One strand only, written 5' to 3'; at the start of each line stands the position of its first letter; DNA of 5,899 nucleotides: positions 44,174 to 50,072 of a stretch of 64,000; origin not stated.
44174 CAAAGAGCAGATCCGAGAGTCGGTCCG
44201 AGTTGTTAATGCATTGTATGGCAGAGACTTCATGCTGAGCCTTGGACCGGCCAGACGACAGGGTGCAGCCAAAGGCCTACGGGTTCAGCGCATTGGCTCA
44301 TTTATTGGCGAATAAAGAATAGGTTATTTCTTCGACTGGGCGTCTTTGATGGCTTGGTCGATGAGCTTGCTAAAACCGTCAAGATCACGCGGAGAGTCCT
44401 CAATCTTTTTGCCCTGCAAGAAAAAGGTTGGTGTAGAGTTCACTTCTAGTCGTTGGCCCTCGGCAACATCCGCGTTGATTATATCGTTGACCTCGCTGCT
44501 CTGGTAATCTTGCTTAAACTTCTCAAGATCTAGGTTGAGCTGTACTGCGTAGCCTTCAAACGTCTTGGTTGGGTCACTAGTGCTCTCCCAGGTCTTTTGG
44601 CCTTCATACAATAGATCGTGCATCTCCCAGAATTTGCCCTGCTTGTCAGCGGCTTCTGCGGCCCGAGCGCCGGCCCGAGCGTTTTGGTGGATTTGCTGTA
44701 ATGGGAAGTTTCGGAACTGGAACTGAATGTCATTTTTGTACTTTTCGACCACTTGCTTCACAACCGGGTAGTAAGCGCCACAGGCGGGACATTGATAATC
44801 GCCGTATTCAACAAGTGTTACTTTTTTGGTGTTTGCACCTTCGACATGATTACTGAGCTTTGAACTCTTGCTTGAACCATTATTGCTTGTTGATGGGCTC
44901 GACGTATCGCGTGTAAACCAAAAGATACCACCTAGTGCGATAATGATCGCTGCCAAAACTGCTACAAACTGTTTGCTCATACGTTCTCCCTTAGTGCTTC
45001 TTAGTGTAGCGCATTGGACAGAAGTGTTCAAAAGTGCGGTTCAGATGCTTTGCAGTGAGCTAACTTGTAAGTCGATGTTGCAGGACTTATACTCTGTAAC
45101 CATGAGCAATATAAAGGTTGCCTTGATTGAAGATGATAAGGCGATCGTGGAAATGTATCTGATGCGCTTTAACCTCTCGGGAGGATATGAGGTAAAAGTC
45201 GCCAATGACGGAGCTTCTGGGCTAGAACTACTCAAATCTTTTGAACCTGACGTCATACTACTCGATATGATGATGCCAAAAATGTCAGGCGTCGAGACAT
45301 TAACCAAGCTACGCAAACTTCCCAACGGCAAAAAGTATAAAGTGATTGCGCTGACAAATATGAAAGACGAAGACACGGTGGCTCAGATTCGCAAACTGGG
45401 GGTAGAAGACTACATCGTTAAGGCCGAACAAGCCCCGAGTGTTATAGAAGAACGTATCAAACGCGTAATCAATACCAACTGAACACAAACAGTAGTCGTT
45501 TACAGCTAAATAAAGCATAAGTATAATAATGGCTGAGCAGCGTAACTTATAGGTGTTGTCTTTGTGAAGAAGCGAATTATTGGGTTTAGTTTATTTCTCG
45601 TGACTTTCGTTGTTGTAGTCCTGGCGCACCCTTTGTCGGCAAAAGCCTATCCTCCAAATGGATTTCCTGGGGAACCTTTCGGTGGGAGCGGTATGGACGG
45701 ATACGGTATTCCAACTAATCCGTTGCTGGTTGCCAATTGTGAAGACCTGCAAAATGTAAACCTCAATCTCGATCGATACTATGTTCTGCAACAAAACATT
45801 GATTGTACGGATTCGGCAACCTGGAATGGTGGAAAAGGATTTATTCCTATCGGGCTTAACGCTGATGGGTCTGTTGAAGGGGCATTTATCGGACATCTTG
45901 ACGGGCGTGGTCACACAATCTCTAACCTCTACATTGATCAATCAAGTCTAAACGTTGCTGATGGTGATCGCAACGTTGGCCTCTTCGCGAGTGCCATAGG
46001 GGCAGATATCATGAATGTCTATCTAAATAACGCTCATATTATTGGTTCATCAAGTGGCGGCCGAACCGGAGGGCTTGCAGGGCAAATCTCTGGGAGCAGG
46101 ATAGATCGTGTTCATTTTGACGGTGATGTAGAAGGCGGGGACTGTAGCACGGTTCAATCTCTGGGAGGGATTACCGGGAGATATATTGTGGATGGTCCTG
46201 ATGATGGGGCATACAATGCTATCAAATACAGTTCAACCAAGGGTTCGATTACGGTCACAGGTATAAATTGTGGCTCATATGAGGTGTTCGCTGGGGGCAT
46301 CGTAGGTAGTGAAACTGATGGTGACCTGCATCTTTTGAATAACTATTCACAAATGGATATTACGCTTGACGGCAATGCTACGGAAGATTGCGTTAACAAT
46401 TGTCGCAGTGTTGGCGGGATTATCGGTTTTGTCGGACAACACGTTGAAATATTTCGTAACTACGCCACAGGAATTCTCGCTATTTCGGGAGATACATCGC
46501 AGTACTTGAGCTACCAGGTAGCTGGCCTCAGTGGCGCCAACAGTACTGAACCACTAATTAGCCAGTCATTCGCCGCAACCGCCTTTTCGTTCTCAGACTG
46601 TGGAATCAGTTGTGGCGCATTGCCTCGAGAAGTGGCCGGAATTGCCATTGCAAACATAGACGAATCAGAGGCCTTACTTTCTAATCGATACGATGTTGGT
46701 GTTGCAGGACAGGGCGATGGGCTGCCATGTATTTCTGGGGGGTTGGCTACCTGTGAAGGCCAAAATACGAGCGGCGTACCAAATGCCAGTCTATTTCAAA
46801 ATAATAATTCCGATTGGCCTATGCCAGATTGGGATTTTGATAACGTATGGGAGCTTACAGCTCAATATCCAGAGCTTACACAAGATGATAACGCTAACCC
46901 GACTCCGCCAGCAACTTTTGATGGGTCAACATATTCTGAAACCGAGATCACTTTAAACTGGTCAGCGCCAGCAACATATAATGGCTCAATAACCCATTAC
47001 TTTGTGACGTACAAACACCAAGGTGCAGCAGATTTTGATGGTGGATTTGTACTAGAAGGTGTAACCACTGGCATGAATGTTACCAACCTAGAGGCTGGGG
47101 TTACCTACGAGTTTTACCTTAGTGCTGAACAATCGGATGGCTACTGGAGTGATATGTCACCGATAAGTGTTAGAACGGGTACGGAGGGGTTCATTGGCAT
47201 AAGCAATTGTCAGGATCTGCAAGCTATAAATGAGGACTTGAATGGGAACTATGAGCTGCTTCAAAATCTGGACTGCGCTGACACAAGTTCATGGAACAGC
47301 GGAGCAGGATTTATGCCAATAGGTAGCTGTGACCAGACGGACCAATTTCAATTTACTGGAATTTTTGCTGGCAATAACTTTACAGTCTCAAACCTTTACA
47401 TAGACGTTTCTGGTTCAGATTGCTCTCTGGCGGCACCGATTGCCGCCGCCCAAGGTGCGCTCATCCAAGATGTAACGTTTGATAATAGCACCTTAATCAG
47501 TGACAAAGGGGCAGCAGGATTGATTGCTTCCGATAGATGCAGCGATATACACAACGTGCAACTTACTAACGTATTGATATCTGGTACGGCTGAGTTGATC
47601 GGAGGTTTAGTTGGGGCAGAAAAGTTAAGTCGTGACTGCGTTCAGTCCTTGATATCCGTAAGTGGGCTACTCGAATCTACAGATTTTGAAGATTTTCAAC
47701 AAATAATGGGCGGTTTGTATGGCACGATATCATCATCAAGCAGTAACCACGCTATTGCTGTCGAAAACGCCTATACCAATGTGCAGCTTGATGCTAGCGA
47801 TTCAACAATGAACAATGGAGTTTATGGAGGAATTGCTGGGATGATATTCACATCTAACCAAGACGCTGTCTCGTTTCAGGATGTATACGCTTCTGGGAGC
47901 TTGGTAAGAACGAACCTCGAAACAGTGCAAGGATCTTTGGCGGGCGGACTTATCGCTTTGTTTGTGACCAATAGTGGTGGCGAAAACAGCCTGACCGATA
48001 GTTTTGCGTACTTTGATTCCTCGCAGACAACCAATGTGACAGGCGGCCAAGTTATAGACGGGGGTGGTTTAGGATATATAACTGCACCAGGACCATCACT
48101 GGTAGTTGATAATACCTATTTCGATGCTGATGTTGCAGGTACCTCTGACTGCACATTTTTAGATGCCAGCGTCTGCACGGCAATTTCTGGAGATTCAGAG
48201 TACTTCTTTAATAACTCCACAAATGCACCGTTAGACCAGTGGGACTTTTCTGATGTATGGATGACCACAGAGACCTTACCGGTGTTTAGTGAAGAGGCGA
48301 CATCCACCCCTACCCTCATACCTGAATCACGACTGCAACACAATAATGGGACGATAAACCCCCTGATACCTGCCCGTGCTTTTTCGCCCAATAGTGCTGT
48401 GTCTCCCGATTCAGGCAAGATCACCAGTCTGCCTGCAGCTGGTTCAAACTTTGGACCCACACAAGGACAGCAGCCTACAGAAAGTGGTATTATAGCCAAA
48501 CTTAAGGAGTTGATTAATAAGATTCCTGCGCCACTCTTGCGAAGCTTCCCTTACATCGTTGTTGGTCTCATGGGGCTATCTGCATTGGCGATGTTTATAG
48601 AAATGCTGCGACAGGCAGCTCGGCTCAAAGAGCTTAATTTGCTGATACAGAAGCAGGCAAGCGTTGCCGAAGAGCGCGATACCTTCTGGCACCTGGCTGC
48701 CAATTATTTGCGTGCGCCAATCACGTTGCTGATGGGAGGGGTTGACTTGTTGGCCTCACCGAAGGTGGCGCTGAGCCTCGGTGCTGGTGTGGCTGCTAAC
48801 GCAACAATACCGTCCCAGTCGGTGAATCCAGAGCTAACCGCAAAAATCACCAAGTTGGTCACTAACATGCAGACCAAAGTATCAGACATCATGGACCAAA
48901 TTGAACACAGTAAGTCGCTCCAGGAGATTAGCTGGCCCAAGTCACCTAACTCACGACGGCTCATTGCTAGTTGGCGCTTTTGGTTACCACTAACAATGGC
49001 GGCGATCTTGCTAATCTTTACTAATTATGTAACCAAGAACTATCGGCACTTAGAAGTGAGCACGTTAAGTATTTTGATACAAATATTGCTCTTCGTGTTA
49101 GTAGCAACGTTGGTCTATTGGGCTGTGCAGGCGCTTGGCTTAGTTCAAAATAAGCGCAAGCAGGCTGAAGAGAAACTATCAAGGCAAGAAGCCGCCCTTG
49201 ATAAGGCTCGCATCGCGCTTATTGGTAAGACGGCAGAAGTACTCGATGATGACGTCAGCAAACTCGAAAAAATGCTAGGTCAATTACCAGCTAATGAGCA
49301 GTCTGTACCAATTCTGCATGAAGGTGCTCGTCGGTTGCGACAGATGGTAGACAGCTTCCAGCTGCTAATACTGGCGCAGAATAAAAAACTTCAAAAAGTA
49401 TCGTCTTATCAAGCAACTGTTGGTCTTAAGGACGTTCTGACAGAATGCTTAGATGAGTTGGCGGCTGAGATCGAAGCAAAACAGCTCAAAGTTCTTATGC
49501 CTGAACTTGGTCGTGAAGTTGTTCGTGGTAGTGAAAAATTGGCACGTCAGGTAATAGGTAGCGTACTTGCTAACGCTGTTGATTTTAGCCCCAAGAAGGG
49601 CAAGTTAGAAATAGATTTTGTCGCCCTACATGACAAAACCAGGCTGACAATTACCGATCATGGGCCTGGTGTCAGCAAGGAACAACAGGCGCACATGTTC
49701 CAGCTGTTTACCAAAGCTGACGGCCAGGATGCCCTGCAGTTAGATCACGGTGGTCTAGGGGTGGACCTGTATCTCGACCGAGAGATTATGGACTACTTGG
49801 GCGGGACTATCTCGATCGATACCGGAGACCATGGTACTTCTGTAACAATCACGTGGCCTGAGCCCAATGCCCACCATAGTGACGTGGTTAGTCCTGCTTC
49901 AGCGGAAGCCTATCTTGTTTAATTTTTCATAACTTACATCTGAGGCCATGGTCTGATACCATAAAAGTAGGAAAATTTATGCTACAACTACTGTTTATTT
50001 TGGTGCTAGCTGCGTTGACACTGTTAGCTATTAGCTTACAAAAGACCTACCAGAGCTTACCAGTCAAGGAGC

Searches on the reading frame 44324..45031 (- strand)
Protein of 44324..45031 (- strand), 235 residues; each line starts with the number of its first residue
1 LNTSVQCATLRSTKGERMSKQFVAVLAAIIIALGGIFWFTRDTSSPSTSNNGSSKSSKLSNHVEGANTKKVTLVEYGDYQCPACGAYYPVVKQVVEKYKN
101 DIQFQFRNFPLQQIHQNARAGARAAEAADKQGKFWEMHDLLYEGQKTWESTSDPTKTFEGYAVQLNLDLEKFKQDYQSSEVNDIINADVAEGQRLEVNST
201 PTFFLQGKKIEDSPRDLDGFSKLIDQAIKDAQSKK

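Call 51: search_protein_families(library=pfam, proteins=[window:44324-45031:-], max_evalue=0.00001)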
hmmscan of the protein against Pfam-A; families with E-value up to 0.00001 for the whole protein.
window:44324-45031:- (235 aa): 3 families
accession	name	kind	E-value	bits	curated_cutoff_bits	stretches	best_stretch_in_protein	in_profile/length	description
PF13462.12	Thioredoxin_4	-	5.4e-26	92.2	23.2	1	61-225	5-164/165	Thioredoxin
PF01323.26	DSBA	-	2.2e-14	54.1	25.6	1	72-214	1-181/191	DSBA-like thioredoxin domain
PF13743.12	Thioredoxin_5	-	9.4e-10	39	27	1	155-221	113-179/186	Thioredoxin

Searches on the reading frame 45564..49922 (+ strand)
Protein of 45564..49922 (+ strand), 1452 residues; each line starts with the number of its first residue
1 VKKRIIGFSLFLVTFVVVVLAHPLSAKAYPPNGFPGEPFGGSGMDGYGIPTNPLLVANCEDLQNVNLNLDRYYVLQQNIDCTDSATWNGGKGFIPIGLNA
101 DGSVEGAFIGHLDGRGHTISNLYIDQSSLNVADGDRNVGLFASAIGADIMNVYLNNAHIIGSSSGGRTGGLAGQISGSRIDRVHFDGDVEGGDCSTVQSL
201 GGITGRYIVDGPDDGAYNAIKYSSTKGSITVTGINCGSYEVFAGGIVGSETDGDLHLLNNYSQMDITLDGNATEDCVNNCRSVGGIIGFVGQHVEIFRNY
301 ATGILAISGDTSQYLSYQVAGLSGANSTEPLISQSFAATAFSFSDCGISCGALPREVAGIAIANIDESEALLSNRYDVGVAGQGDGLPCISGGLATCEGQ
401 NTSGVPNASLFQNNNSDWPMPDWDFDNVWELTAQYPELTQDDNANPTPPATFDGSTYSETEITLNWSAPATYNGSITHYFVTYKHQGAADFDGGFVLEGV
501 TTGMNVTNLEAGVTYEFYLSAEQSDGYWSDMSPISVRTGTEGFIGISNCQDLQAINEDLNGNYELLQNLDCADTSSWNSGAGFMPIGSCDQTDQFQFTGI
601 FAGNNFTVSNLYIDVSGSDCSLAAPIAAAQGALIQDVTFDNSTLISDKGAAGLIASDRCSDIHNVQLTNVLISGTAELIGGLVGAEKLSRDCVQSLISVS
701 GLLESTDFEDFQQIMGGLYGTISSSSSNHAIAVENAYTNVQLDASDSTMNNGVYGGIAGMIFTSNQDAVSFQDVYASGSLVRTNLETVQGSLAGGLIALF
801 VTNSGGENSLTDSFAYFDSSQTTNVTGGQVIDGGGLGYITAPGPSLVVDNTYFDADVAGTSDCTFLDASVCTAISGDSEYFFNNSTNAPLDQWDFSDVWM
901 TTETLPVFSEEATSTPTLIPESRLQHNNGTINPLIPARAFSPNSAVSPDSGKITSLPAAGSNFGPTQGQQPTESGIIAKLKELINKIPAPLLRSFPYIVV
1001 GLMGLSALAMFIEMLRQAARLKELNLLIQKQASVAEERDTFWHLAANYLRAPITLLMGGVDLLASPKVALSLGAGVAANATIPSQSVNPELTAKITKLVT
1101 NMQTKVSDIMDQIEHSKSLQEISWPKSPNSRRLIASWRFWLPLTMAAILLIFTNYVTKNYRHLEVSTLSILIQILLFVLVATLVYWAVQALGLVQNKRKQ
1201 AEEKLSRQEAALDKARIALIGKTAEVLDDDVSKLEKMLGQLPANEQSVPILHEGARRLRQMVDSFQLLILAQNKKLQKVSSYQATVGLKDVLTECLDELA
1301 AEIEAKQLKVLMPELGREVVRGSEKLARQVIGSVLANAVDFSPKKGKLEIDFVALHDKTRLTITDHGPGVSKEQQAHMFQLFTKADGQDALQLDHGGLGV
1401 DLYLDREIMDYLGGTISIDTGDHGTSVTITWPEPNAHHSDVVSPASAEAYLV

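Call 51: search_protein_families(library=pfam, proteins=[window:45564-49922:+], max_evalue=0.00001)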
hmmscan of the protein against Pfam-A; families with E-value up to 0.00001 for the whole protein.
window:45564-49922:+ (1452 aa): 2 families
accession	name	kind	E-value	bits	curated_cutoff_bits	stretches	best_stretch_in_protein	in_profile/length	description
PF02518.31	HATPase_c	-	4.7e-17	62.9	26.4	1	1324-1434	3-110/111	Histidine kinase-, DNA gyrase B-, and HSP90-like ATPase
PF00041.27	fn3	-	1.2e-11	45.1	25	1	448-529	2-78/84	Fibronectin type III domain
